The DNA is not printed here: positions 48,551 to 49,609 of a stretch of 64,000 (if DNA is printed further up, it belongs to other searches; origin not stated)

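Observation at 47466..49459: Cyanobacterial-type alkane biosynthesis pair (ado followed by aar) in a non-cyanobacterial high-GC genome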

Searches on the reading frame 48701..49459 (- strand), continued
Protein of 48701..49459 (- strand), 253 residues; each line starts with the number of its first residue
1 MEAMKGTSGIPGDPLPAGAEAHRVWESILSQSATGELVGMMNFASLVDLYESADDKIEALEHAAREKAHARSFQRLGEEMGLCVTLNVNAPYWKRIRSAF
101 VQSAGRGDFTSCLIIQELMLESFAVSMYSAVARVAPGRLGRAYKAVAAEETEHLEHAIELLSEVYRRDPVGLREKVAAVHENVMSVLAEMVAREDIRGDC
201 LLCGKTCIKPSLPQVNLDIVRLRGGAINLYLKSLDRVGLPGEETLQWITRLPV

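Call 24: find_related_loci(query=A2, collection=genome_contigs, flank=6000)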
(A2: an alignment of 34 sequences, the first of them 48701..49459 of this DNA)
Query A2 (253 aa) in genome_contigs; peptide patterns used: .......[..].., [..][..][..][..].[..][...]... (x = any residue, [..] = any of these).
361 stretches matched a pattern; 335 encode a relative of the query (tblastn E <= 1e-3); the best 80 are kept; 80 distinct loci.
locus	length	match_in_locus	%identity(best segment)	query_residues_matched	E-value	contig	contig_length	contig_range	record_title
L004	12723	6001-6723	90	13-253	5e-149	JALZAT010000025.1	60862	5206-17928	MAG: Acidobacteriota bacterium isolate KAP bin98 SD1490_NODE_58_length_60862_cov_2.026673, whole genome shotgun sequence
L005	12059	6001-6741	86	4-253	7e-145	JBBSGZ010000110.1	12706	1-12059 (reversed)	MAG: Thermoanaerobaculia bacterium isolate LS2_sbin.54 LS2_sbin.54_K_219117_L_12706_cov_17.8384, whole genome shotgun se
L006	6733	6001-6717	87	15-253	4e-144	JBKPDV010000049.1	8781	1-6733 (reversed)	MAG: Acidobacteriota bacterium isolate GB_EKS_MAG_00015 GB_EKS_000000500088, whole genome shotgun sequence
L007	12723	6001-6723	86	13-253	1e-143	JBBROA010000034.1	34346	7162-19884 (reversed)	MAG: Thermoanaerobaculia bacterium isolate La1_metabat2.230 LA1C_B2.230_k141_916205L_34346_cov_11.0000, whole genome sho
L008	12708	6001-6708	88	18-253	8e-143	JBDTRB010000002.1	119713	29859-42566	MAG: Acidobacteriota bacterium isolate cluster3_bin.236 NODE_218_length_119713_cov_10.237134, whole genome shotgun seque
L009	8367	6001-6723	86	13-253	3e-142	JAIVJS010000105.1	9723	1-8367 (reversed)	MAG: Acidobacteria bacterium isolate MAG7 MTG7_5869, whole genome shotgun sequence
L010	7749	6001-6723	85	13-253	2e-141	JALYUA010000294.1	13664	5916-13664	MAG: Acidobacteriota bacterium isolate LAG bin5 SD1463-65_k127_2017610, whole genome shotgun sequence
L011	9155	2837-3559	85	13-253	4e-141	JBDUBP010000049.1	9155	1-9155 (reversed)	MAG: Acidobacteriota bacterium isolate cluster4_bin.26 NODE_21913_length_9155_cov_11.929231, whole genome shotgun sequen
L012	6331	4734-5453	82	14-253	8e-135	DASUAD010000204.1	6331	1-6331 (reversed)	MAG TPA_asm: Thermoanaerobaculia bacterium isolate SMAG_U2486 k141_559427, whole genome shotgun sequence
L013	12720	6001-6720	82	14-253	1e-133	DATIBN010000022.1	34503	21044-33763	MAG TPA_asm: Thermoanaerobaculia bacterium isolate SMAG_U16291 k141_2185378, whole genome shotgun sequence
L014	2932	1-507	85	85-253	2e-99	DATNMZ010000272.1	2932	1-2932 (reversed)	MAG TPA_asm: Thermoanaerobaculia bacterium isolate SMAG_U11492 k141_344645, whole genome shotgun sequence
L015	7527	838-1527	62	24-253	5e-94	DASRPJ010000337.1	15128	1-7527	MAG TPA_asm: Thermoanaerobaculia bacterium isolate SMAG_U10292 k141_6518341, whole genome shotgun sequence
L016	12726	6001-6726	52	13-253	1e-84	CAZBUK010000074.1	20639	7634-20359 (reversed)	MAG TPA_asm: uncultured Ignavibacteriales bacterium isolate SRP217488_co1_215 genome assembly, contig: NODE_1501_length_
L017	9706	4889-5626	54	8-253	1e-83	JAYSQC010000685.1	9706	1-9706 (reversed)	MAG: Schlesneria sp. isolate GFS_11651 GFS_11651_684, whole genome shotgun sequence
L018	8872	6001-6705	55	19-253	3e-83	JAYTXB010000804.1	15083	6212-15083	MAG: Schlesneria sp. isolate GFS_5889 GFS_5889_803, whole genome shotgun sequence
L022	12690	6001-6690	49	23-252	3e-75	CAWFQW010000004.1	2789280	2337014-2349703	MAG: Bryobacterales bacterium isolate MFD00964.bin.2.210 genome assembly, contig: contig_2756, whole genome shotgun sequ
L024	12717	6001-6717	46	18-253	3e-74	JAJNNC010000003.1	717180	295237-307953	Catalimonadaceae bacterium JC749 3, whole genome shotgun sequence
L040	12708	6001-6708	48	14-253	1e-72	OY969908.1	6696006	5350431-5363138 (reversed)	MAG: uncultured Acidobacteriaceae bacterium isolate MFD09286.bin.1.44 genome assembly, chromosome: 1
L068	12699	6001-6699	45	20-252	2e-70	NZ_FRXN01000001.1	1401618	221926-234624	Algoriphagus zhangzhouensis strain DSM 25035, whole genome shotgun sequence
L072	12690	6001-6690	47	24-253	2e-70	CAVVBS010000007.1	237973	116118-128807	MAG: uncultured Acidobacteriaceae bacterium isolate MFD02671.bin.1.56 genome assembly, contig: contig_30672, whole genom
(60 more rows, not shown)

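Call 30: search_protein_families(library=pfam, proteins=[L068:4896-5945:+, L068:7769-8869:+, L068:8832-9776:+, L068:2349-3494:+, L022:3400-4512:+, L022:4512-4835:+, L022:4835-5929:+, L022:7807-8931:+, L024:6696-7448:+, L022:1256-3313:+], max_evalue=0.001)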
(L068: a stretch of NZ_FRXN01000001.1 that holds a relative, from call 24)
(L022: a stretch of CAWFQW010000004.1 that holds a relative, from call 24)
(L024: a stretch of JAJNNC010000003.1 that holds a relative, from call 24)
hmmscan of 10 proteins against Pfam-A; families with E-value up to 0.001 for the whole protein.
L068:4896-5945:+ (350 aa): 4 families
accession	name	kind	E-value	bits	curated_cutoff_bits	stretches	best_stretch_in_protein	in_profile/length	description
PF13527.13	Acetyltransf_9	-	3.5e-12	46.9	25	1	4-119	2-112/127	Acetyltransferase (GNAT) domain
PF00583.31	Acetyltransf_1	-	2.3e-08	34.8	20.7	1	45-125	30-105/116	Acetyltransferase (GNAT) family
PF13673.13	Acetyltransf_10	-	1.1e-07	32.3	23.6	1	45-120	28-92/128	Acetyltransferase (GNAT) domain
PF13508.13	Acetyltransf_7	-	3.5e-05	24.5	27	1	48-112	3-59/84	Acetyltransferase (GNAT) domain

L068:7769-8869:+ (367 aa): 1 family
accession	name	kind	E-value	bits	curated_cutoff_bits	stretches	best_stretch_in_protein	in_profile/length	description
PF11899.13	DUF3419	-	1.4e-68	232.3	28.2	1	10-361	8-381/385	Protein of unknown function (DUF3419)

L068:8832-9776:+ (315 aa): 1 family
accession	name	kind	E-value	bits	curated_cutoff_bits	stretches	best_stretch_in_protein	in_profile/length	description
PF00487.30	FA_desaturase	-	8.5e-28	98.2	29.7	1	57-283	7-233/253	Fatty acid desaturase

L068:2349-3494:+ (382 aa): 4 families
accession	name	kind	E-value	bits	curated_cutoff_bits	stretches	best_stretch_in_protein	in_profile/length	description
PF00155.27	Aminotran_1_2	-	1.2e-65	222.5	19.7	1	26-375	4-361/361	Aminotransferase class I and II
PF00266.25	Aminotran_5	-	6e-10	39.1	21.5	1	82-197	59-177/371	Aminotransferase class-V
PF01053.26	Cys_Met_Meta_PP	-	4e-08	32.6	27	1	85-198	68-176/381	Cys/Met metabolism PLP-dependent enzyme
PF01041.23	DegT_DnrJ_EryC1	-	4.8e-08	33.1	19.8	1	86-195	41-145/360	DegT/DnrJ/EryC1/StrS aminotransferase family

L022:3400-4512:+ (371 aa): 2 families
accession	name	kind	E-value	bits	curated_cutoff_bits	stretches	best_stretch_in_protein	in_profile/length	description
PF00487.30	FA_desaturase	-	7.3e-23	82.1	29.7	1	91-322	6-236/253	Fatty acid desaturase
PF01040.23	UbiA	-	6.7e-05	22.7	34.2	1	90-190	117-205/250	UbiA prenyltransferase family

L022:4512-4835:+ (108 aa): 0 families

L022:4835-5929:+ (365 aa): 2 families
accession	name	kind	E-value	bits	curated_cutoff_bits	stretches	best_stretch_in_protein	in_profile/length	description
PF00583.31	Acetyltransf_1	-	7.9e-08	33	20.7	1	46-136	24-112/116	Acetyltransferase (GNAT) family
PF13527.13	Acetyltransf_9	-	5.3e-06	26.9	25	1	47-116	36-105/127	Acetyltransferase (GNAT) domain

L022:7807-8931:+ (375 aa): 4 families
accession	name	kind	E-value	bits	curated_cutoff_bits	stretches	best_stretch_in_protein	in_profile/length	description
PF11899.13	DUF3419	-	2.5e-72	244.6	28.2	1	11-362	6-380/385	Protein of unknown function (DUF3419)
PF13649.12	Methyltransf_25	-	6.5e-07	30.4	27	1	238-318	18-96/97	Methyltransferase domain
PF08241.18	Methyltransf_11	-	1.9e-06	28.9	21.2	1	237-323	16-95/95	Methyltransferase domain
PF08242.18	Methyltransf_12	-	0.00025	22.2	30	0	242-321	22-98/98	Methyltransferase domain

L024:6696-7448:+ (251 aa): 2 families
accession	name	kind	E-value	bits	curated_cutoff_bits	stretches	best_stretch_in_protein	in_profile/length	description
PF00578.27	AhpC-TSA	-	2e-12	47.6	26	1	113-218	21-122/124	AhpC/TSA family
PF08534.16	Redoxin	-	3.4e-09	37.1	26.6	1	115-220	26-131/148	Redoxin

L022:1256-3313:+ (686 aa): 1 family
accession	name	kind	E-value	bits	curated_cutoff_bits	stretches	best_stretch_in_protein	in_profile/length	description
PF01425.27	Amidase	-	1.7e-70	238.7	27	2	163-422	26-277/445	Amidase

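Call 31: search_protein_families(library=pfam, proteins=[L072:3582-4109:+, L072:4025-4987:+, L072:4987-5907:+, L072:7803-9203:+, L040:2930-3544:+, L040:3544-4074:+, L040:4008-4937:+, L040:4937-5866:+, L017:1934-4831:+, L072:1-2673:+], max_evalue=0.001)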
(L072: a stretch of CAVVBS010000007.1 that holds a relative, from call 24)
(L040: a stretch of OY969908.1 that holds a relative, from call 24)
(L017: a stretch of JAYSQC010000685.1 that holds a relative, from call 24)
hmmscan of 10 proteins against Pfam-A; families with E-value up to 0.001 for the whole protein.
L072:3582-4109:+ (176 aa): 1 family
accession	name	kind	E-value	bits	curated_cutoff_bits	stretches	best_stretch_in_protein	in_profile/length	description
PF00392.27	GntR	-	3.6e-15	55.8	27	1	66-128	2-64/64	Bacterial regulatory proteins, gntR family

L072:4025-4987:+ (321 aa): 4 families
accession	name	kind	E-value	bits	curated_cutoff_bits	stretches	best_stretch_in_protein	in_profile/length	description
PF00005.33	ABC_tran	-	1.9e-20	74.3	25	1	47-184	1-136/137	ABC transporter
PF13304.12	AAA_21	-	2e-12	48.3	27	1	155-220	236-303/304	AAA domain, putative AbiEii toxin, Type IV TA system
PF02463.25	SMC_N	-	1.1e-05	25.4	40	0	58-78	25-45/220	RecF/RecN/SMC N terminal domain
PF13555.12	AAA_29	-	0.00077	19.6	27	0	48-80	13-45/61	P-loop containing region of AAA domain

L072:4987-5907:+ (307 aa): 0 families

L072:7803-9203:+ (467 aa): 7 families
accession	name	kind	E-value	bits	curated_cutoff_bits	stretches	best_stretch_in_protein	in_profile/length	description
PF12796.13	Ank_2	-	2.1e-47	160.1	27.3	6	18-108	2-86/90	Ankyrin repeats (3 copies)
PF00023.36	Ank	-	7.2e-40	133.2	21.1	3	312-341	2-31/33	Ankyrin repeat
PF13606.12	Ank_3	-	1.1e-34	114.4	22.3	1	311-339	1-29/30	Ankyrin repeat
PF13637.12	Ank_4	-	1e-29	102.3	22.7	2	52-102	1-50/50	Ankyrin repeats (many copies)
PF13857.12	Ank_5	-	2.1e-27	95.3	27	2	411-452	15-56/56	Ankyrin repeats (many copies)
PF24521.3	Ank_KRIT1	-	4.8e-10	39.8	80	0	410-462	83-135/149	KRIT1 ankyrin-repeats domain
PF08898.15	DUF1843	-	0.00027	21.9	23.3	0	15-34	5-24/52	Domain of unknown function (DUF1843)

L040:2930-3544:+ (205 aa): 0 families

L040:3544-4074:+ (177 aa): 0 families

L040:4008-4937:+ (310 aa): 3 families
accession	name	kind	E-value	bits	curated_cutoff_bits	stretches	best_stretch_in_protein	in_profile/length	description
PF00005.33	ABC_tran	-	5.8e-21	76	25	1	38-175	1-136/137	ABC transporter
PF13304.12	AAA_21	-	5.7e-13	50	27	2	145-209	235-301/304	AAA domain, putative AbiEii toxin, Type IV TA system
PF02463.25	SMC_N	-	8.8e-05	22.5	40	0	50-70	26-46/220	RecF/RecN/SMC N terminal domain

L040:4937-5866:+ (310 aa): 0 families

L017:1934-4831:+ (966 aa): 1 family
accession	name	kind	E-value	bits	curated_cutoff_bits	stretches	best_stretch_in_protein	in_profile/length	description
PF08308.17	PEGA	-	7.7e-07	29.4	20.8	1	70-114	3-48/71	PEGA domain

L072:1-2673:+ (891 aa): 7 families
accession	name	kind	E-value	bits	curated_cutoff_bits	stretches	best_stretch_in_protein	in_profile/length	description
PF25183.1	OMP_b-brl_4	-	5.5e-64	217.4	30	2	385-610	139-397/838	Outer membrane beta barrel domain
PF13620.12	CarboxypepD_reg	-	3.7e-17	62.9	32.3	1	124-202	2-81/82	Carboxypeptidase regulatory-like domain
PF17210.9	SdrD_B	-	7.7e-05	23.3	29.7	1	136-184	24-74/112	SdrD B-like domain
PF14686.12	fn3_3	-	9.7e-05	22.5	24.4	1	138-196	13-73/75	Polysaccharide lyase family 4, domain II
PF13715.12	CarbopepD_reg_2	-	0.00014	22.2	32.2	1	129-202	6-76/88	CarboxypepD_reg-like domain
PF09430.16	EMC7_beta-sandw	-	0.00038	21.1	26.6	1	136-219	7-87/122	ER membrane protein complex subunit 7, beta-sandwich domain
PF17802.7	SpaA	-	0.00042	20.9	23.1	0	133-196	12-82/91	Prealbumin-like fold domain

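Call 33: predict_structure(alignment_id=A2)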
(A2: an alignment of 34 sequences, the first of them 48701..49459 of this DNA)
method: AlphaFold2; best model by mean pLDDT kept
length: 253 residues; sequences in the alignment: 34
mean_pLDDT: 93.2   pTM: 0.89
mean pLDDT of the five models: 93.2, 92.8, 92.6, 92.2, 92.0
residues with pLDDT >= 90: 221; 70-90: 15; 50-70: 8; < 50: 9
segments of 3 or more residues with pLDDT < 50: 1-3, 7-9, 11-13
pLDDT, mean of each block of 10 residues (from residue 1): 48 63 96 98 97 96 98 98 97 98 98 98 99 98 98 98 98 97 96 85 90 97 98 98 95 89
secondary structure, 60 per line:
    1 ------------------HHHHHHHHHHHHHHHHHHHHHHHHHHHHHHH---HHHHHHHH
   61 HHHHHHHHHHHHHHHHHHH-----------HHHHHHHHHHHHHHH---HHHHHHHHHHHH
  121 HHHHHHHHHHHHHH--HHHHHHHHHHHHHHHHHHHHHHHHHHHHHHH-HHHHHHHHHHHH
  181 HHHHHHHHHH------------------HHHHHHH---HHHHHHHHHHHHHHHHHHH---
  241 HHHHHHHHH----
elements in order: H19-49 H53-79 H91-105 H109-134 H137-167 H169-190 H209-215 H219-237 H241-249

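Call 37: fold_search(model_id=the predicted structure, library=pdb)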
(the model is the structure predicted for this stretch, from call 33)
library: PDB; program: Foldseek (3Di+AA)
matches with E <= 10: 882; with E <= 0.001: 29
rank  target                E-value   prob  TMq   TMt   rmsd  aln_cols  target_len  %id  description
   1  5ux2_B                5.7e-08  1.00  0.74  0.85   2.6       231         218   22  Protein 19 with aldehyde deformylating oxidase activity from Synechococcus (released 2018-02-28)
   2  4rc6_A                1.0e-07  1.00  0.73  0.85   2.8       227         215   18  Crystal structure of cyanobacterial aldehyde-deformylating oxygenase 122F mutant (released 2014-12-17)
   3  6jzu_B                1.1e-07  1.00  0.74  0.85   2.5       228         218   18  The crystal structure of acyl-acyl carrier protein (acyl-ACP) reductase (AAR) in complex with aldehyde deformylating o (released 2020-04-01)
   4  4kvr                  1.5e-07  1.00  0.75  0.85   2.4       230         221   19  Crystal Structure of Prochlorococcus marinus aldehyde-deformylating oxygenase (mutant V41Y) (released 2013-06-26)
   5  4rc7_A                1.7e-07  1.00  0.75  0.85   2.4       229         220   19  Crystal structure of cyanobacterial aldehyde-deformylating oxygenase F86YF87Y mutant (released 2014-12-17)
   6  4rc5_A                1.9e-07  1.00  0.75  0.85   2.4       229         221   18  Crystal structure of cyanobacterial aldehyde-deformylating oxygenase (released 2014-12-17)
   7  4kvq                  2.0e-07  1.00  0.76  0.85   2.2       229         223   19  Crystal Structure of Prochlorococcus marinus aldehyde-deformylating oxygenase wild type with palmitic acid bound (released 2013-06-26)
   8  5ux2_A                2.6e-07  1.00  0.76  0.87   2.3       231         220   22  Protein 19 with aldehyde deformylating oxidase activity from Synechococcus (released 2018-02-28)
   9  5k53_B                2.6e-07  1.00  0.74  0.85   2.4       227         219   18  Crystal structures of aldehyde deformylating oxygenase from Oscillatoria sp. KNUA011 (released 2016-09-07)
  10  5k53_A                2.8e-07  1.00  0.75  0.86   2.4       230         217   18  Crystal structures of aldehyde deformylating oxygenase from Oscillatoria sp. KNUA011 (released 2016-09-07)
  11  4kvs                  2.8e-07  1.00  0.74  0.85   2.4       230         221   19  Crystal Structure of Prochlorococcus marinus aldehyde-deformylating oxygenase (mutant A134F) (released 2013-06-26)
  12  4tw3                  3.4e-07  1.00  0.74  0.84   2.4       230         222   19  Insights into Substrate and Metal Binding from the Crystal Structure of Cyanobacterial Aldehyde Deformylating Oxygenase  (released 2014-10-15)
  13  4pg0                  5.6e-07  1.00  0.75  0.85   2.4       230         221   19  Insights into Substrate and Metal Binding from the Crystal Structure of Cyanobacterial Aldehyde Deformylating Oxygenase  (released 2014-11-26)
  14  4pg1                  5.6e-07  1.00  0.72  0.81   3.0       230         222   20  Insights into Substrate and Metal Binding from the Crystal Structure of Cyanobacterial Aldehyde Deformylating Oxygenase  (released 2014-11-19)
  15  4rc7_B                6.1e-07  1.00  0.73  0.82   2.6       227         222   18  Crystal structure of cyanobacterial aldehyde-deformylating oxygenase F86YF87Y mutant (released 2014-12-17)
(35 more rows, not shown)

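Call 48: search_protein_families(library=pfam, proteins=[L008:2529-3470:+, L004:3634-4518:+, L008:4393-5154:+, L008:5220-5870:+, L008:8234-10939:+, L005:1996-2472:+], max_evalue=0.01)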
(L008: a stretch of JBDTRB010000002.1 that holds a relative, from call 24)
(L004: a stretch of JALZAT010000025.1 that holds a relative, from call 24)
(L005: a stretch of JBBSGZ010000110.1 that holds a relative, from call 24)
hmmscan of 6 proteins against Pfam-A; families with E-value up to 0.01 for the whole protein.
L008:2529-3470:+ (314 aa): 2 families
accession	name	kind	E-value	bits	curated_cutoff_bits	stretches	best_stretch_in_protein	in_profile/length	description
PF13346.12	ABC2_membrane_5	-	0.00059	19.9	25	1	92-193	37-141/205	ABC-2 family transporter protein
PF12679.13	ABC2_membrane_2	-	0.0051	16.5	27.2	1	55-198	31-171/283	ABC-2 family transporter protein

L004:3634-4518:+ (295 aa): 23 families
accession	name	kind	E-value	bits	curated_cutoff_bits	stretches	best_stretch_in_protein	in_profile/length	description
PF13428.12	TPR_14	-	1.2e-21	75.4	23.5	2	34-68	8-42/44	Tetratricopeptide repeat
PF13414.12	TPR_11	-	1.1e-20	73.5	26.8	3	40-72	7-39/42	TPR repeat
PF13432.12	TPR_16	-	1.9e-20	73.4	32.7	2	32-71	2-41/65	Tetratricopeptide repeat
PF14559.12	TPR_19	-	3.8e-18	66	25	3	38-71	2-35/68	Tetratricopeptide repeat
PF13431.12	TPR_17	-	1.1e-17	63.2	24.4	0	50-72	2-24/34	Tetratricopeptide repeat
PF07719.23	TPR_2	-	7.3e-17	60.5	27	1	251-283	1-33/34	Tetratricopeptide repeat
PF13181.12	TPR_8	-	1.1e-13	50.6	25.7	1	251-283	1-33/34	Tetratricopeptide repeat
PF00515.34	TPR_1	-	1.3e-11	44.3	27.8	1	251-283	1-33/34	Tetratricopeptide repeat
PF13176.12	TPR_7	-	4.8e-07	29.8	27.9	1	253-284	1-32/36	Tetratricopeptide repeat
PF13424.12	TPR_12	-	1.5e-05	25.6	30.1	1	244-280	38-74/77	Tetratricopeptide repeat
PF13174.12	TPR_6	-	2.2e-05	25.3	26.3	0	257-282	6-31/33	Tetratricopeptide repeat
PF13371.12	TPR_9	-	5.8e-05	23.5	35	0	32-64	34-66/73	Tetratricopeptide repeat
PF25063.1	ARM_TT21_C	-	8e-05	23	35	1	182-290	26-134/209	Tetratricopeptide repeat protein 21 C-terminal ARM domain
PF23914.1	TPR_CcmH_CycH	-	0.00018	21.8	42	0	200-287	39-123/158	Cytochrome c-type biogenesis protein H TPR domain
PF12895.13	ANAPC3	-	0.00022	21.9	27.2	0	44-71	6-33/82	Anaphase-promoting complex, cyclosome, subunit 3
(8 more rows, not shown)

L008:4393-5154:+ (254 aa): 1 family
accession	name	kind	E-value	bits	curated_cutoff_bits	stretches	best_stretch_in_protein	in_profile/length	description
PF14329.11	DUF4386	-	3e-46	158.4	27.6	1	33-243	2-210/210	Domain of unknown function (DUF4386)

L008:5220-5870:+ (217 aa): 2 families
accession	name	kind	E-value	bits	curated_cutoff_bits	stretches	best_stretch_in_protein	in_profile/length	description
PF12867.12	DinB_2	-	7.6e-09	36.5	24.8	1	79-190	11-126/128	DinB superfamily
PF05163.17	DinB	-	3.7e-06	27.4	23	1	82-207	24-153/165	DinB family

L008:8234-10939:+ (902 aa): 2 families
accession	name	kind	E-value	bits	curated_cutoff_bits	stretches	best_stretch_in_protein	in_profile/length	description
PF12704.14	MacB_PCD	-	1.2e-36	127.4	27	2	103-325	4-204/207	MacB-like periplasmic core domain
PF02687.27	FtsX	-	8.6e-27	94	25.5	2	783-895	3-120/120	FtsX-like permease C-terminal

L005:1996-2472:+ (159 aa): 2 families
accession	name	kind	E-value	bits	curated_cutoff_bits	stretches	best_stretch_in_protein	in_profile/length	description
PF00392.27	GntR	-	7.4e-14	51.6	27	1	31-93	2-64/64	Bacterial regulatory proteins, gntR family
PF02082.26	Rrf2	-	0.0019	18.8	30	1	46-90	16-62/132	Iron-dependent Transcriptional regulator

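Call 49: search_protein_representatives(alignment_id=A2)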
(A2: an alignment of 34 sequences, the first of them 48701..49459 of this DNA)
Query: 34 sequences, 247 profile positions. Proteins with E-value up to 0.001 (for the whole library): 221; up to 1e-10: 135; up to 1e-30: 54. The best 150 are listed.
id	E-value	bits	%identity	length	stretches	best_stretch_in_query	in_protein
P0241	1.4e-105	368.6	-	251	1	11-247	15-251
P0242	1.9e-96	338.7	-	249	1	16-247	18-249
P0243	6.7e-93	327.1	-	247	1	2-247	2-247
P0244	6.0e-81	288.0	-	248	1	3-246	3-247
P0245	9.9e-80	284.0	-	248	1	8-245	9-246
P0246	1.8e-79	283.2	-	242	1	10-245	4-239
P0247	1.6e-72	260.4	-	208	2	142-247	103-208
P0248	1.9e-72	260.1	-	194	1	4-192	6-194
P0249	2.5e-68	246.7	-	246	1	8-247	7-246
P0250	8.2e-63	228.6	-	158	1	90-247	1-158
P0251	3.9e-60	219.8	-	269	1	12-166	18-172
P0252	9.7e-60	218.5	-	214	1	49-214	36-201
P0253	2.1e-59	217.5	-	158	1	90-247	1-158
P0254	3.5e-59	216.7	-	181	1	6-179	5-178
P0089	7.1e-54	199.3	-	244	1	1-198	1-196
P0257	4.6e-51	190.1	-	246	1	12-245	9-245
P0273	6.8e-37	143.7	-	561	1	11-238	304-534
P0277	1.6e-35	139.3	-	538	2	124-191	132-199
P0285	7.3e-33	130.5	-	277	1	10-245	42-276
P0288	4.2e-32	128.0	-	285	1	10-243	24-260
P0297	2.8e-28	115.5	-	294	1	6-233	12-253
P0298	2.9e-28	115.5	-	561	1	12-231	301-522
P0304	2.0e-26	109.4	-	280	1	14-234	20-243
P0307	5.7e-26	107.9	-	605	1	9-232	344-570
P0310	9.6e-25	103.9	-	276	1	8-233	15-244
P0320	6.1e-22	94.7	-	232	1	21-228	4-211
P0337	4.3e-18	82.1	-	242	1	14-220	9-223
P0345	7.3e-17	78.1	-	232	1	22-213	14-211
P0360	1.4e-14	70.6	-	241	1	12-167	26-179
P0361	6.2e-14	68.5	-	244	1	14-203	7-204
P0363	4.0e-13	65.9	-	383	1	8-106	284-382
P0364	4.5e-13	65.7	-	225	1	16-204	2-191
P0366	8.6e-13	64.8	-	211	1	14-156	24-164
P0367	1.6e-12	63.9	-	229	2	22-189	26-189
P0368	2.0e-12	63.6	-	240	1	13-160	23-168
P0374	8.0e-11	58.3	-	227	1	11-165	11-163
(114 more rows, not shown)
